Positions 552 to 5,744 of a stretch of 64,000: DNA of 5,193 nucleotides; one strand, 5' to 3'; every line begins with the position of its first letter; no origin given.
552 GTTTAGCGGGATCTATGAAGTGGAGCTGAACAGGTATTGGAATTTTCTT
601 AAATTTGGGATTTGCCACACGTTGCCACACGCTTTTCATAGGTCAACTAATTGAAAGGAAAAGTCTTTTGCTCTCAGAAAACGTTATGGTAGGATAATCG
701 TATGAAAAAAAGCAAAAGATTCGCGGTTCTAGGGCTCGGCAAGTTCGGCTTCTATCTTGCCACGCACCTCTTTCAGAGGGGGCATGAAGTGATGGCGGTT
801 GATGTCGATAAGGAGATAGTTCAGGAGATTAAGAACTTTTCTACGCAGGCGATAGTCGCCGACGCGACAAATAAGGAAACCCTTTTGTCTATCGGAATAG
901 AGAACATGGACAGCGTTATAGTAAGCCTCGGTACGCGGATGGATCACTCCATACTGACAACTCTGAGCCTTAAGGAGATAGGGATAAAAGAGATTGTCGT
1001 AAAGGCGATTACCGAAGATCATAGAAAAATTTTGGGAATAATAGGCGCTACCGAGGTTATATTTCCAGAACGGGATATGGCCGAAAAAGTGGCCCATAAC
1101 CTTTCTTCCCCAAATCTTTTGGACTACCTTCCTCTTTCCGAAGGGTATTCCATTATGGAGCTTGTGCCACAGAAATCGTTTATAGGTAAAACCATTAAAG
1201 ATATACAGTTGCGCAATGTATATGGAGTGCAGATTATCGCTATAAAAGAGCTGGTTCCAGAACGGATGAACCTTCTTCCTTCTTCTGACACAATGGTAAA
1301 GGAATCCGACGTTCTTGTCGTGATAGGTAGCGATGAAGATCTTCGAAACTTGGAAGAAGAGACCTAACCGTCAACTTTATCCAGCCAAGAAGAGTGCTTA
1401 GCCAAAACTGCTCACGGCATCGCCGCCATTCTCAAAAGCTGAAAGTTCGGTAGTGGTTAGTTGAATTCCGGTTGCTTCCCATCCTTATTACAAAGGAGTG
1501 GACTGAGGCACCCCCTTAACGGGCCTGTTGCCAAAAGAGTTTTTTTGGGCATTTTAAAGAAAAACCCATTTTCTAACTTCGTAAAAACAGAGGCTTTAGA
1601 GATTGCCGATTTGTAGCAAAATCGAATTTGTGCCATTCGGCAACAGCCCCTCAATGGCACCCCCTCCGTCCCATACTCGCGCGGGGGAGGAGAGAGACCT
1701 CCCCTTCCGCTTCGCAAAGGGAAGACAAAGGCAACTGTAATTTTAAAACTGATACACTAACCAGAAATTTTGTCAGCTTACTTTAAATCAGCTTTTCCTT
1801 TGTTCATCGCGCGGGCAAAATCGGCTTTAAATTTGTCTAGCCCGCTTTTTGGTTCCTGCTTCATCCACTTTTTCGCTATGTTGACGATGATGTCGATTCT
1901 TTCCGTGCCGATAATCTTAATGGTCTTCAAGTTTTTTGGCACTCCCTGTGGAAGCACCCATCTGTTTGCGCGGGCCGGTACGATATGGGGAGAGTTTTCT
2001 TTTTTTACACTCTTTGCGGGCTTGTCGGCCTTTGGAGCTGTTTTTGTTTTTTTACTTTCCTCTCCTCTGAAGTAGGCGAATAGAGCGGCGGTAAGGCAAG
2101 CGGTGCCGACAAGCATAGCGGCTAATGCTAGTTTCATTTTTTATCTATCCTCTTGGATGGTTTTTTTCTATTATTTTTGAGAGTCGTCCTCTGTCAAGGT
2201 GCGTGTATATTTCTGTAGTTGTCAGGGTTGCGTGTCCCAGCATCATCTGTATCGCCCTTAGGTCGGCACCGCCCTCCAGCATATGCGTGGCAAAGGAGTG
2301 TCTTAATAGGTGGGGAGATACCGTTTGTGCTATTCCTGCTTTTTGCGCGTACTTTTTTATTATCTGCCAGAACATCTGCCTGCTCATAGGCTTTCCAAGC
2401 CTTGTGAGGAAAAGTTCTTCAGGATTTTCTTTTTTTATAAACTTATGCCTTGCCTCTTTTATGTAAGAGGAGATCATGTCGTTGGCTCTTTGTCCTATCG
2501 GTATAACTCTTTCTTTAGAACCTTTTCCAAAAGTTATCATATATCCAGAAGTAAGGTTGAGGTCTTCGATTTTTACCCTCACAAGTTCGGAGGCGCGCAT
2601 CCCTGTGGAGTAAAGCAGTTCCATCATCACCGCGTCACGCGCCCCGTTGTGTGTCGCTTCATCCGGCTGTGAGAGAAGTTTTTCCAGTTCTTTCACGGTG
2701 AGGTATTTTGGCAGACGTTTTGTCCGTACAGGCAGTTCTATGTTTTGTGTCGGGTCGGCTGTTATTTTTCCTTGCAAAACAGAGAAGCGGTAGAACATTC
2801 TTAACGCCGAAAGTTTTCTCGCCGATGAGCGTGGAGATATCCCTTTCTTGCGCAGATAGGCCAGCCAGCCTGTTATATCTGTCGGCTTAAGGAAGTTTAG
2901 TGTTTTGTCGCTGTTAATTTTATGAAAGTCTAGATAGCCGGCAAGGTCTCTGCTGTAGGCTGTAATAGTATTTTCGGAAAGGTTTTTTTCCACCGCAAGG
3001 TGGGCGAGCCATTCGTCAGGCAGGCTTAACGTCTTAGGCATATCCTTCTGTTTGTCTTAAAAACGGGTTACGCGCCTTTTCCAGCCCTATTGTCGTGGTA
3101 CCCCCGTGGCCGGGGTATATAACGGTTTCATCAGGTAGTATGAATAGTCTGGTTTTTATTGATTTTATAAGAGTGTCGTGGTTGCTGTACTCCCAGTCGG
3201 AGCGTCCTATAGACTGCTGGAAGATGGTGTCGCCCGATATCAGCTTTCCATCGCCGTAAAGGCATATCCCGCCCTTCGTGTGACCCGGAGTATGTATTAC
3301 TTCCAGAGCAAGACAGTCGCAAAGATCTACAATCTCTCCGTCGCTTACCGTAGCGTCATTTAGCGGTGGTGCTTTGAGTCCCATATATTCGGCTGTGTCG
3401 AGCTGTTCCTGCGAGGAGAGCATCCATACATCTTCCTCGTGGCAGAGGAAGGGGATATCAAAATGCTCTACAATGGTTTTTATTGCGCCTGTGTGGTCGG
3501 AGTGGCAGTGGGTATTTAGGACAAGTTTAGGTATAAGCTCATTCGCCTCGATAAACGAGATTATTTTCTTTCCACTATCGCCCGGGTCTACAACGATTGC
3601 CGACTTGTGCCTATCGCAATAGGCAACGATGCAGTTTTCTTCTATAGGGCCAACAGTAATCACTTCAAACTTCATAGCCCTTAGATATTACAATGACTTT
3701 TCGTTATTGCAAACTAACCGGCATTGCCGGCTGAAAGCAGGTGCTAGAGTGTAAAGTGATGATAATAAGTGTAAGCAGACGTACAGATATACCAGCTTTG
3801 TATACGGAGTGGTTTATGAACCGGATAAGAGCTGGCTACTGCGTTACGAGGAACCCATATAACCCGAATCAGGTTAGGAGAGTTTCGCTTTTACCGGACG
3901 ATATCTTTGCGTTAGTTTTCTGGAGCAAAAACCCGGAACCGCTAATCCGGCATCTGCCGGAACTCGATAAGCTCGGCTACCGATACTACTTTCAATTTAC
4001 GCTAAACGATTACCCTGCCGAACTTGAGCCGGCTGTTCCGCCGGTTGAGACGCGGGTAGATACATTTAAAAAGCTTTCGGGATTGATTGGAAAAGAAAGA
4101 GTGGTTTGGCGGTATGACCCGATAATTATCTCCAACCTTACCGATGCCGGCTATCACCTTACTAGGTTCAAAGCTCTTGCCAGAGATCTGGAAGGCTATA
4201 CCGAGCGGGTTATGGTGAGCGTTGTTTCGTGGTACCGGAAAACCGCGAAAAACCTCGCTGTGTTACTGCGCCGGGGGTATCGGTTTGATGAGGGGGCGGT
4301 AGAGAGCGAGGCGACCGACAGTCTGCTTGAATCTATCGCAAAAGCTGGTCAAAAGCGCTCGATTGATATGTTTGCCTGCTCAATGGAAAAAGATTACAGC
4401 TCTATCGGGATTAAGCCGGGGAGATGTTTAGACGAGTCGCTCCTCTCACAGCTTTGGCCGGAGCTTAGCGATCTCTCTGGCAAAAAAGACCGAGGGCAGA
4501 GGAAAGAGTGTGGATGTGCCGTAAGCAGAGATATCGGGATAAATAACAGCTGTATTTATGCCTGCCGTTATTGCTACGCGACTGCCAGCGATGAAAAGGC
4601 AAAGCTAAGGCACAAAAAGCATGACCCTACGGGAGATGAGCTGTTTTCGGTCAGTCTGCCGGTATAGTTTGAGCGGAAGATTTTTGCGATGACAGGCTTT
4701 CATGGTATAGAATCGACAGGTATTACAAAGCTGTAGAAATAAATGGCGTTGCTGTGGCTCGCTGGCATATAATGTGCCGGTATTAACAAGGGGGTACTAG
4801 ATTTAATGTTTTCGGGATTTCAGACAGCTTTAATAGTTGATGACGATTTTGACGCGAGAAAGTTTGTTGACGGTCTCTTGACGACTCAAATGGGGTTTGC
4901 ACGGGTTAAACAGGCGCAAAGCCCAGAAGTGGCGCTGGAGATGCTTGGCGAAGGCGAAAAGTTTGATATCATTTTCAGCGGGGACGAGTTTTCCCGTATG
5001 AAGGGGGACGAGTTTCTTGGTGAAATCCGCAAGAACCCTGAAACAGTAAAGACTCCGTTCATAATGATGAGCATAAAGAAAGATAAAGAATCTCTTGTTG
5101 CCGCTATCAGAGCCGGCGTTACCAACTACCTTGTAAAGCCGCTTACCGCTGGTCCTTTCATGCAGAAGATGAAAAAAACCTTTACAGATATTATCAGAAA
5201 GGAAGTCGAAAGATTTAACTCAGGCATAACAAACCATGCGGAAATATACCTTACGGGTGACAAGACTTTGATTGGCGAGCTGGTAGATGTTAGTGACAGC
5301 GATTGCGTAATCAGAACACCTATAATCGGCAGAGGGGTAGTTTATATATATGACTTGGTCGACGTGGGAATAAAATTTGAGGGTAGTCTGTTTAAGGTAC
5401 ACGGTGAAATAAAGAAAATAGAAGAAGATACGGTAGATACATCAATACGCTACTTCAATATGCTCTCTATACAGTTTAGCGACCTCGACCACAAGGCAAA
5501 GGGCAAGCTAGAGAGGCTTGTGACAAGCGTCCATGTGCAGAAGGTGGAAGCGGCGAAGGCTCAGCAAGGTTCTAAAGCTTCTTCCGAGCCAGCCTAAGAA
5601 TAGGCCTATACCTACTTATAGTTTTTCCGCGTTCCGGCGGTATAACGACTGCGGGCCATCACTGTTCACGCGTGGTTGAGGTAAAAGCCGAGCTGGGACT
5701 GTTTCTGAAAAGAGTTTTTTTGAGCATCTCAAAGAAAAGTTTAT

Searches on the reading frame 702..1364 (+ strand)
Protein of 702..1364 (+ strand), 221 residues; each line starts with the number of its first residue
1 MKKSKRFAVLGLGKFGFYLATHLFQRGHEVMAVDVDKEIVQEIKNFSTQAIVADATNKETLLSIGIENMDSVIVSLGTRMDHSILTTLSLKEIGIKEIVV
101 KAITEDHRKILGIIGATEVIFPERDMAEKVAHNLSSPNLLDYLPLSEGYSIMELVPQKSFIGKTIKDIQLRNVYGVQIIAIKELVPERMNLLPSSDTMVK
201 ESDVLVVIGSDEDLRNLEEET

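Call 75: search_protein_families(library=pfam, proteins=[window:702-1364:+], max_evalue=0.001)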
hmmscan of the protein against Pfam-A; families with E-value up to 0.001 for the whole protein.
window:702-1364:+ (221 aa): 7 families
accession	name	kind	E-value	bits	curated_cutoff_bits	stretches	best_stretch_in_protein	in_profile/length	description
PF02254.24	TrkA_N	-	1.7e-25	90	23.8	1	7-122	1-116/116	TrkA-N domain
PF02080.26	TrkA_C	-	2.5e-12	46.9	27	1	154-219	6-68/71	TrkA-C domain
PF03446.21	NAD_binding_2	-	1.8e-05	25.3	21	1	7-77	2-64/161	NAD binding domain of 6-phosphogluconate dehydrogenase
PF03721.20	UDPG_MGDP_dh_N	-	7.8e-05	22.8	27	1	6-46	2-42/187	UDP-glucose/GDP-mannose dehydrogenase family, NAD binding domain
PF01210.29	NAD_Gly3P_dh_N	-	0.00017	22.1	23.1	1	8-47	3-42/158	NAD-dependent glycerol-3-phosphate dehydrogenase N-terminus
PF03807.23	F420_oxidored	-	0.00024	22.1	21.6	1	7-76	2-79/94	NADP oxidoreductase coenzyme F420-dependent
PF13460.12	NAD_binding_10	-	0.00053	20.3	27.2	1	13-99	4-82/184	NAD(P)H-binding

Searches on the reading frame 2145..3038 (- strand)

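Call 59: search_protein_families(library=pfam, proteins=[window:2145-3038:-], max_evalue=0.01)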
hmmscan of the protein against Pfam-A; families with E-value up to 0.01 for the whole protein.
window:2145-3038:- (297 aa): 4 families
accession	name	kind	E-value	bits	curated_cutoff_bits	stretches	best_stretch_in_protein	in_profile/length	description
PF00589.27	Phage_integrase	-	2.4e-48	164.6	27.1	1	111-282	1-169/172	Phage integrase family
PF02899.23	Phage_int_SAM_1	-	2.1e-21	76.4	22.3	1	8-89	2-82/83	Phage integrase, N-terminal SAM-like domain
PF13495.12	Phage_int_SAM_4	-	1.7e-07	32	27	1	9-84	4-76/85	Phage integrase, N-terminal SAM-like domain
PF13102.12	Phage_int_SAM_5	-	0.0011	19.7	22.3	0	22-98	19-94/98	Phage integrase SAM-like domain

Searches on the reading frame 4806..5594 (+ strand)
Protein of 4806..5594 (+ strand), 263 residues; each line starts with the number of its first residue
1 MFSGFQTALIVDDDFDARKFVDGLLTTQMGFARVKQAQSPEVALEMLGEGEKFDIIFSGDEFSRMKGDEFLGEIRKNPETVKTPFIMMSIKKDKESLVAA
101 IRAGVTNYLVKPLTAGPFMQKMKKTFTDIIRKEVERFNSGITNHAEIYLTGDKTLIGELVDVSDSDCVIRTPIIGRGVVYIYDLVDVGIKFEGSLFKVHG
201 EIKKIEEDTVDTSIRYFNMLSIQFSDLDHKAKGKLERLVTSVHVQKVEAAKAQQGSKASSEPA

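Call 11: search_protein_families(library=pfam, proteins=[window:4806-5594:+])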
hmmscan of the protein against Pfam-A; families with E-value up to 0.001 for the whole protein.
window:4806-5594:+ (263 aa): 1 family
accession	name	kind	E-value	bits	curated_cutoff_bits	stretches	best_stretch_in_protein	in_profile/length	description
PF00072.30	Response_reg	-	3.5e-17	63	30.2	1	9-120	2-108/111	Response regulator receiver domain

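Call 95: search_protein_families(library=ncbifam, proteins=[window:4806-5594:+], max_evalue=0.01)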
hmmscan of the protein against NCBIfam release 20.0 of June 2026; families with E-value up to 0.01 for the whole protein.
window:4806-5594:+ (263 aa): 50 families (the best 25 are shown)
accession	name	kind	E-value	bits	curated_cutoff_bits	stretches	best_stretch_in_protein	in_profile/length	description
NF007901.0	PRK10610.1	equivalog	8.5e-16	58.3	189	1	9-127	9-125/129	chemotaxis response regulator CheY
NF041866.1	EpsW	equivalog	1.9e-11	43.7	200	1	3-127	3-126/131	exopolysaccharide biosynthesis response regulator EpsW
NF047465.1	hybrid_HK_LvrA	exception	2.6e-10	39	1200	1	7-206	469-675/819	hybrid histidine kinase/response regulator LvrA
NF051870.1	NAssimRespRegNtrX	equivalog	9.7e-10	37.9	600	1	8-147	4-141/452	nitrogen assimilation response regulator NtrX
TIGR02154.1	PhoB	equivalog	1.7e-09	37.4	296.2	1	7-131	4-125/226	phosphate regulon transcriptional regulator PhoB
NF007969.0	PRK10693.1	equivalog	4.3e-09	35.8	329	1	8-142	10-134/337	two-component system response regulator RssB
NF007935.0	PRK10651.1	equivalog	1.8e-08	33.8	250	1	6-125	7-123/216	two-component system response regulator NarL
NF007135.0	PRK09581.1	equivalog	2.5e-08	33.2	474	1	8-136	158-287/457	PleD family two-component system response regulator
NF053854.1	RespRegPhoBBctds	equivalog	2.8e-08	33.4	270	1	9-124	2-113/225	two-component system response regulator PhoB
NF053512.1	nitric_RR_NosR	exception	2.9e-08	33.1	400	1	9-115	2-104/422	response regulator c-di-GMP phosphodiesterase, NosR family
NF008469.0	PRK11361.1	equivalog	8e-08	31.4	714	1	6-114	5-108/461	acetoacetate metabolism transcriptional regulator AtoC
NF041733.1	resp_reg_CseB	equivalog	2e-07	30.6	350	1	8-161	3-150/228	two-component system response regulator CseB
NF011695.0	PRK15115.1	equivalog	2e-07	30.1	763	1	8-140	9-136/445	two-component system response regulator GlrR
NF052313.1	T9SS_RR_PorX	equivalog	2.1e-07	30.1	300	1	9-127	4-117/513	T9SS response regulator signal transducer PorX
NF045505.1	RR_RssB_Pseudo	equivalog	4.5e-07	29.3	700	1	6-115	6-110/394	two-component system response regulator RssB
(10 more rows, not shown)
